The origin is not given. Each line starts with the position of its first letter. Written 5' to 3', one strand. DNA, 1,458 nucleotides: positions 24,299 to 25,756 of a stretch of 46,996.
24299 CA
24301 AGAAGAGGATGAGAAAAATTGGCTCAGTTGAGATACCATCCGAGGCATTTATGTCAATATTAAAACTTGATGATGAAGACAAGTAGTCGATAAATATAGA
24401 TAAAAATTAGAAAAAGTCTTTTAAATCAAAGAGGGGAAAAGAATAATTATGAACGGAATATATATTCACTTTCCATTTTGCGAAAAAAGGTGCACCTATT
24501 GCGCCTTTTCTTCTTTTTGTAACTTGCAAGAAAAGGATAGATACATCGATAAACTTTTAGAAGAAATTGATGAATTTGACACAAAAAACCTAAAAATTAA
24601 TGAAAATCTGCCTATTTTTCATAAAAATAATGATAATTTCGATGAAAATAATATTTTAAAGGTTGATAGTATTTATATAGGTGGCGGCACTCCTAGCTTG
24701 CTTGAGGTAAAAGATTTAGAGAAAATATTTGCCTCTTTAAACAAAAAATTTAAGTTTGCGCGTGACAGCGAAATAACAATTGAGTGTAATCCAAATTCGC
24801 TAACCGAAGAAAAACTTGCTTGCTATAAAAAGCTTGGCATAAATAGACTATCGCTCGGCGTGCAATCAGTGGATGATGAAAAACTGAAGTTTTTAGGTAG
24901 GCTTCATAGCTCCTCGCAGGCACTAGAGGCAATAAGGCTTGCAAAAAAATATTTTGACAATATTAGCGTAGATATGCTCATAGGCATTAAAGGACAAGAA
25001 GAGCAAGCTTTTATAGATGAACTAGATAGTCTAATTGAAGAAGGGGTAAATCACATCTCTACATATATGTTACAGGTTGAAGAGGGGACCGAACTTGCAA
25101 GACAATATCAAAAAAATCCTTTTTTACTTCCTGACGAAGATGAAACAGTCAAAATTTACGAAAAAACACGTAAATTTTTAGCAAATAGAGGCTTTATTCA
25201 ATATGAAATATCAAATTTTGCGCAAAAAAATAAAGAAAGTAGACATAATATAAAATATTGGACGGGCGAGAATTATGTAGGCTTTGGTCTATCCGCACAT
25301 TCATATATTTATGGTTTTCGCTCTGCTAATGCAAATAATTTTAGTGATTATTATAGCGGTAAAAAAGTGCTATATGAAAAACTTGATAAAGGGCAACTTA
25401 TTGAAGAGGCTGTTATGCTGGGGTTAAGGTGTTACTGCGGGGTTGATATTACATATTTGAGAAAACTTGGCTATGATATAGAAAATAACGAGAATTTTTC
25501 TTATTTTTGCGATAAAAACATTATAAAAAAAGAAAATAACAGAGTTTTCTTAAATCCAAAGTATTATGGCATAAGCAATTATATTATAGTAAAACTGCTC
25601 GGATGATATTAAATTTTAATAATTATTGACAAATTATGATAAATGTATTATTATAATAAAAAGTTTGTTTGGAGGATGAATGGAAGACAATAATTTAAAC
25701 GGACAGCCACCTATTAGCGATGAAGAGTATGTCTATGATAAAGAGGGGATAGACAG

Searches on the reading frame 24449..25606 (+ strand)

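Call 57: search_protein_families(library=pfam, proteins=[window:24449-25606:+], max_evalue=0.0001)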
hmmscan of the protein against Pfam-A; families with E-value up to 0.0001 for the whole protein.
window:24449-25606:+ (385 aa): 1 family
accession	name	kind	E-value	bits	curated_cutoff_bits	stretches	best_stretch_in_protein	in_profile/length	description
PF04055.27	Radical_SAM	-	3.4e-26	92.8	29.5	1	71-193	45-164/166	Radical SAM superfamily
